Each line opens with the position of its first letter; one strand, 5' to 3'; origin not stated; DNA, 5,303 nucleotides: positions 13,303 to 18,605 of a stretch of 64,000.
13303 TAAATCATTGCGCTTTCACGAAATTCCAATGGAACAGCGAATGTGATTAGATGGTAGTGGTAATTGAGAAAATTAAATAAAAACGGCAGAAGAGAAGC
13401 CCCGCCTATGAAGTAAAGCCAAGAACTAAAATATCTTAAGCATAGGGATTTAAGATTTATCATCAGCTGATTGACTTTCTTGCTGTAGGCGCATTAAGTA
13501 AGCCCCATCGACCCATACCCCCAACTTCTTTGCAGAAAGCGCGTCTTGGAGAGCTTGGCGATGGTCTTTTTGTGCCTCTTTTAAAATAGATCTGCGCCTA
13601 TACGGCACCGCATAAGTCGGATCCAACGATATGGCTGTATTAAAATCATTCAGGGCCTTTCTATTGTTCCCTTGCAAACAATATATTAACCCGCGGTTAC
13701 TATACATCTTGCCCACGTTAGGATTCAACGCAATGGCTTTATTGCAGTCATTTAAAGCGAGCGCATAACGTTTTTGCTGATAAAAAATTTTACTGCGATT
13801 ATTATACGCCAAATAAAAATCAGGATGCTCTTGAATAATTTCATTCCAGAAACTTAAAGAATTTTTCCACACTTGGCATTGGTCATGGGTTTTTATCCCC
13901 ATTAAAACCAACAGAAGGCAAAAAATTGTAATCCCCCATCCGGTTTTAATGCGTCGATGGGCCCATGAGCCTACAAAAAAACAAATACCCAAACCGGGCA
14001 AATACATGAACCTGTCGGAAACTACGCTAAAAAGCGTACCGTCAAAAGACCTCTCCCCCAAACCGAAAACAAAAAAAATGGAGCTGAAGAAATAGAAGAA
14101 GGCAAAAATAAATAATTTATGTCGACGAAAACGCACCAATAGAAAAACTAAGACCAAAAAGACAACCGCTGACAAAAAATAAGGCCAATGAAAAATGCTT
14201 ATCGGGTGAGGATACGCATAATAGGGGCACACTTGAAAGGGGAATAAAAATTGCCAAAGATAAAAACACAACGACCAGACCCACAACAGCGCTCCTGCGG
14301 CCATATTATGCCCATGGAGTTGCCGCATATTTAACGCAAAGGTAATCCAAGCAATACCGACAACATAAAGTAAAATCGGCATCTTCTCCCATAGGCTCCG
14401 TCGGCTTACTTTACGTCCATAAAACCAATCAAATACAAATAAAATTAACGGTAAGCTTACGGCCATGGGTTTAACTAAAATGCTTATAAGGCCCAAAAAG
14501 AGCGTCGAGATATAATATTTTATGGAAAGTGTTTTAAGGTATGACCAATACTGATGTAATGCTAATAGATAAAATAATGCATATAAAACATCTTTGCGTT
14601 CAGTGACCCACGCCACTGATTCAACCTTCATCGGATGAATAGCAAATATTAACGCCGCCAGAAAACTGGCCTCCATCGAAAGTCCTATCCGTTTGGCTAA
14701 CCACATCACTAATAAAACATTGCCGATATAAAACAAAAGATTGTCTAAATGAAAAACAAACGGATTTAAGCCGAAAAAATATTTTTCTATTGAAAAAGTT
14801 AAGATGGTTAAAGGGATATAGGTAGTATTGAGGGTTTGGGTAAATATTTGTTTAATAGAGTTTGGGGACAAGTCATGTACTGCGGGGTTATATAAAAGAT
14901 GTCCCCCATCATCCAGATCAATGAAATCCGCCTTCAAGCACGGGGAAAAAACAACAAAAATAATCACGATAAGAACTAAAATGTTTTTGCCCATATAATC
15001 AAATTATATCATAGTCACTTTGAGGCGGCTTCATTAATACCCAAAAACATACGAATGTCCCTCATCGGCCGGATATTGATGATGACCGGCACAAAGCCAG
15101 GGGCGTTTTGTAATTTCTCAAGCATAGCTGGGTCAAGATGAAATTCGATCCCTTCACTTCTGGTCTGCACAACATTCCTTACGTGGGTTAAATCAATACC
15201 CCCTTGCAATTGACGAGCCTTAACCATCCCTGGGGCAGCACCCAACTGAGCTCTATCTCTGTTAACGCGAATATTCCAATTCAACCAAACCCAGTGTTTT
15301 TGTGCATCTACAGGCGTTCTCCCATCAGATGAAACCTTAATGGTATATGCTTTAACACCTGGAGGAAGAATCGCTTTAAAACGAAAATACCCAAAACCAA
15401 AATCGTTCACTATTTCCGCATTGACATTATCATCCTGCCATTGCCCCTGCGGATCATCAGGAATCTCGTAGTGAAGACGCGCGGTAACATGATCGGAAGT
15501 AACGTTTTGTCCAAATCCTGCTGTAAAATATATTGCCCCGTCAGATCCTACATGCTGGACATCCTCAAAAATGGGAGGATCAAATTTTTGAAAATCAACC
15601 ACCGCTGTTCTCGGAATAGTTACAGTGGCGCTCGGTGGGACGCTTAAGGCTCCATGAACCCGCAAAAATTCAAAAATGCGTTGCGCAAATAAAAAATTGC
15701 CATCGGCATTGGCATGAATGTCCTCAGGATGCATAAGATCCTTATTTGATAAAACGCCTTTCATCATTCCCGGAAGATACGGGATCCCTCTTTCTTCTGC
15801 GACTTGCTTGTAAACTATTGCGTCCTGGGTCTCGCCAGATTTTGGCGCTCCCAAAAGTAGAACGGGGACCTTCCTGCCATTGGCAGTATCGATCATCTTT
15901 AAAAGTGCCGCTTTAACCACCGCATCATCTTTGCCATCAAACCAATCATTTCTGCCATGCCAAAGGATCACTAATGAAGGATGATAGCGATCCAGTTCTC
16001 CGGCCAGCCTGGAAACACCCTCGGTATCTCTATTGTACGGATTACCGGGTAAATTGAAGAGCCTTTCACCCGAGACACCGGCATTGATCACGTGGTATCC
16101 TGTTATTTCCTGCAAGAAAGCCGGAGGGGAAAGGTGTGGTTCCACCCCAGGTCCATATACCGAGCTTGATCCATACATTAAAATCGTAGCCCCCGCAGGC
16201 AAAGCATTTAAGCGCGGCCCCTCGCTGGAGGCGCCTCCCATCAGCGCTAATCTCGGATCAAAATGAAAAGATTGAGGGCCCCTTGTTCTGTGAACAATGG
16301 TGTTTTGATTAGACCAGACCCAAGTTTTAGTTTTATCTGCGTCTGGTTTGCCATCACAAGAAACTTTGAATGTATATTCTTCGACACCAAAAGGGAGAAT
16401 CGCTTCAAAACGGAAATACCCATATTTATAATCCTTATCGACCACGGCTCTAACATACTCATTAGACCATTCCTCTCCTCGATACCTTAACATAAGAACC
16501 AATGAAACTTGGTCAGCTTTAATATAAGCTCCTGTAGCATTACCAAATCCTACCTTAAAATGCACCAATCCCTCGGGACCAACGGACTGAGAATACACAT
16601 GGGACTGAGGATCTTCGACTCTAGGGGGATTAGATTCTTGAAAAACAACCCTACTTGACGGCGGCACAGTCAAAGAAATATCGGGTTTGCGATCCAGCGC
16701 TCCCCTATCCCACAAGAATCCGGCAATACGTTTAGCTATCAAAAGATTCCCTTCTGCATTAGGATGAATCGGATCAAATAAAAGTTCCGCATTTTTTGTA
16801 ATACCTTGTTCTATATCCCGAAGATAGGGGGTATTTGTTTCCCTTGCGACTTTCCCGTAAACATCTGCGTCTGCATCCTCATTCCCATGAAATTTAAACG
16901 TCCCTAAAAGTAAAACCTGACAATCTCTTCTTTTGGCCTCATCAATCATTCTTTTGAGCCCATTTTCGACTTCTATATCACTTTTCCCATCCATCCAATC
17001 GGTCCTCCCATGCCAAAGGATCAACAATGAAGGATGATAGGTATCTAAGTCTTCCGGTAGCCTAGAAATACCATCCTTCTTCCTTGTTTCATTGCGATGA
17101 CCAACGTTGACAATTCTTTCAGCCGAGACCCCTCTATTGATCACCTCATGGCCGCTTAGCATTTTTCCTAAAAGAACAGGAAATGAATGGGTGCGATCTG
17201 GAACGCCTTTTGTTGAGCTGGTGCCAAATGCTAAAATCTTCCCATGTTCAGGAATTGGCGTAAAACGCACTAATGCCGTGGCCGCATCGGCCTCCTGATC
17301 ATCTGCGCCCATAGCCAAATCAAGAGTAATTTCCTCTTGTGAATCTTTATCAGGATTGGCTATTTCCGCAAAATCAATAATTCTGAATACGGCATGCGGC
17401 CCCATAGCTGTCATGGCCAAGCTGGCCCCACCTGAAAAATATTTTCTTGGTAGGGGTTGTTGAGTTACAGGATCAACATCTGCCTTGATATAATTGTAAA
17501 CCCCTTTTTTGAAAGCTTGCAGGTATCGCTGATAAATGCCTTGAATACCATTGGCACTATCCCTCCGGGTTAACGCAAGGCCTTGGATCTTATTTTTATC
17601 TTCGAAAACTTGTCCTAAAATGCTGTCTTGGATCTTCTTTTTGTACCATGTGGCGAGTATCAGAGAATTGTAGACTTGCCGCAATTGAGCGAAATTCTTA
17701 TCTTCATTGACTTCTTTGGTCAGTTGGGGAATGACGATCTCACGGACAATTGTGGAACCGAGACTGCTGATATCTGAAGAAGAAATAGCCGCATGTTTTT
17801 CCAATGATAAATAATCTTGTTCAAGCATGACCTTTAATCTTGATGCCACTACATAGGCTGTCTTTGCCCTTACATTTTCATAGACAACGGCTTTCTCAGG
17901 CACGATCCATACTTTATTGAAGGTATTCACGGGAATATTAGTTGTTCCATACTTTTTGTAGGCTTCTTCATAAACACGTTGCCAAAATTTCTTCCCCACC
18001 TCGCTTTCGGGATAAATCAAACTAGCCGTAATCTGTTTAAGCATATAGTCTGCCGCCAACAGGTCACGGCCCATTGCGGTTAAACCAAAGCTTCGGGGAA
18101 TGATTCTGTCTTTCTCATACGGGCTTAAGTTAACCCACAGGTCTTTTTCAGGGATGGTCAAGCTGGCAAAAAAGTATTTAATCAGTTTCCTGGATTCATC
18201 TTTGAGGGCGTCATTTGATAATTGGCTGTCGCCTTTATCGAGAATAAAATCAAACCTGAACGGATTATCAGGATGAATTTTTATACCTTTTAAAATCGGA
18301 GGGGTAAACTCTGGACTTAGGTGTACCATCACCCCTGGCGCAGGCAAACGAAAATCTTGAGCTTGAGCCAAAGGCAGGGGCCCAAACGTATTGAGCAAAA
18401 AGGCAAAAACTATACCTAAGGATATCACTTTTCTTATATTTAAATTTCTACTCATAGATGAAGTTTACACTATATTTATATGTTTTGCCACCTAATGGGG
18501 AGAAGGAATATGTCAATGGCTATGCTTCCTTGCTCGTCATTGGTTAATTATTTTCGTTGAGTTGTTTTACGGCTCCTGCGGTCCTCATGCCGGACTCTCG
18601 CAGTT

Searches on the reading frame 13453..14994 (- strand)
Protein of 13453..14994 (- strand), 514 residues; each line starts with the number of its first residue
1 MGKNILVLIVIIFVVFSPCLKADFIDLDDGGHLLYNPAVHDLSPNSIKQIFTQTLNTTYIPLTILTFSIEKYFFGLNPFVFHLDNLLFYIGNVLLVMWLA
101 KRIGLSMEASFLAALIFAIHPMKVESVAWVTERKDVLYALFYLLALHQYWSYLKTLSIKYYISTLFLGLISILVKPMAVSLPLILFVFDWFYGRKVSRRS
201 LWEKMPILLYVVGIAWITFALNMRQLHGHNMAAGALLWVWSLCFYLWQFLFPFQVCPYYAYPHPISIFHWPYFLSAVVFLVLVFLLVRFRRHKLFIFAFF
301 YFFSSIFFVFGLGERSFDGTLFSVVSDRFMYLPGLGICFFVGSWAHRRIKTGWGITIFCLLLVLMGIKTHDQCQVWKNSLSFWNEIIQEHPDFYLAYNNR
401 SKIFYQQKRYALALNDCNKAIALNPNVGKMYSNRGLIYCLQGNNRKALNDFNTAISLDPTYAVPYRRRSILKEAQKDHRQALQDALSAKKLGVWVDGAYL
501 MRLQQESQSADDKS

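Call 50: search_protein_families(library=pfam, proteins=[window:13453-14994:-], max_evalue=0.00001)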
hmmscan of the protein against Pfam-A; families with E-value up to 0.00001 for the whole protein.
window:13453-14994:- (514 aa): 7 families
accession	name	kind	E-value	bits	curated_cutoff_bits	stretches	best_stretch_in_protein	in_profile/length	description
PF00515.34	TPR_1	-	3.6e-14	52.3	27.8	1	430-461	3-34/34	Tetratricopeptide repeat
PF07719.23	TPR_2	-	1.5e-13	50.1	27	0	395-426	2-33/34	Tetratricopeptide repeat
PF13414.12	TPR_11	-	1.1e-09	38.2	26.8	0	403-442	3-42/42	TPR repeat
PF13181.12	TPR_8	-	6.5e-08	32.6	25.7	0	396-426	3-33/34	Tetratricopeptide repeat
PF13431.12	TPR_17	-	1.4e-07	31.7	24.4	0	417-448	2-33/34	Tetratricopeptide repeat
PF13424.12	TPR_12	-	5.5e-07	30.1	30.1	0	396-457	5-74/77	Tetratricopeptide repeat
PF13371.12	TPR_9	-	4.6e-06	27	35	1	403-460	4-61/73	Tetratricopeptide repeat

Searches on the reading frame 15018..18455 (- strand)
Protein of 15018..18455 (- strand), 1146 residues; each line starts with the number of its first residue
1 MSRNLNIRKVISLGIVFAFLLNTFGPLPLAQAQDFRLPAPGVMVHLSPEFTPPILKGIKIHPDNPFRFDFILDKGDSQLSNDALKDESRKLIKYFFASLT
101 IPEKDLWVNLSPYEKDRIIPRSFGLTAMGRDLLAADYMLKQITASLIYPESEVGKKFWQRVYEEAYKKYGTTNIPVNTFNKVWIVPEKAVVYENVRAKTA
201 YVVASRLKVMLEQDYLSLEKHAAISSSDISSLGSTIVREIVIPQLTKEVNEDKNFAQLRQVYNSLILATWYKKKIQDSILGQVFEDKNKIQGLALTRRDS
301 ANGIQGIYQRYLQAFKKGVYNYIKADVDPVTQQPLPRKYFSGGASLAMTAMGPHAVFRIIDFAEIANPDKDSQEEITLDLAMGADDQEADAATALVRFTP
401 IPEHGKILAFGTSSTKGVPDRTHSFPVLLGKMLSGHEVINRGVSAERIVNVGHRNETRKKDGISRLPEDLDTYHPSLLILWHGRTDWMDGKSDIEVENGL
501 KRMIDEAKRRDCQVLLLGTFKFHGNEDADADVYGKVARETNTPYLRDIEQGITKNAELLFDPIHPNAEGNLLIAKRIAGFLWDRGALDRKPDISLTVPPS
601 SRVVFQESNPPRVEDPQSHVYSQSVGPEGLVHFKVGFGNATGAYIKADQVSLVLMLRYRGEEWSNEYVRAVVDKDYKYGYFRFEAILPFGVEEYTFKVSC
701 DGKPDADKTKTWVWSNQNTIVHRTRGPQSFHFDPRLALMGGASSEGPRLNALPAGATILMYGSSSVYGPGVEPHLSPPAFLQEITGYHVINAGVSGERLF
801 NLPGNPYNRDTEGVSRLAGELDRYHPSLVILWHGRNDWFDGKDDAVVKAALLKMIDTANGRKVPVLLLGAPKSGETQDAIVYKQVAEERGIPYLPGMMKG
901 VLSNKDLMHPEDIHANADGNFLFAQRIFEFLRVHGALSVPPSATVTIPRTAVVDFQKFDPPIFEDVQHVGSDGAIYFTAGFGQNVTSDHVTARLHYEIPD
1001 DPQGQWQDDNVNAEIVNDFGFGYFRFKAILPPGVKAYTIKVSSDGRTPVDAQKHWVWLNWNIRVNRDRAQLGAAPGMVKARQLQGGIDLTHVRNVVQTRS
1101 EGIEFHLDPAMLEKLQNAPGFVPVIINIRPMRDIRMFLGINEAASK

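Call 50: search_protein_families(library=pfam, proteins=[window:15018-18455:-], max_evalue=0.00001)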
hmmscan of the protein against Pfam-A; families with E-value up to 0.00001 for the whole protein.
window:15018-18455:- (1146 aa): 2 families
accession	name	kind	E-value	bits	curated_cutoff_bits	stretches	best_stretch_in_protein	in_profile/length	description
PF13472.12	Lipase_GDSL_2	-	1e-25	91.7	32.9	2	761-920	2-176/178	GDSL-like Lipase/Acylhydrolase family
PF00657.28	Lipase_GDSL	-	8.9e-07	29.7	23.6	0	781-858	30-110/208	GDSL-like Lipase/Acylhydrolase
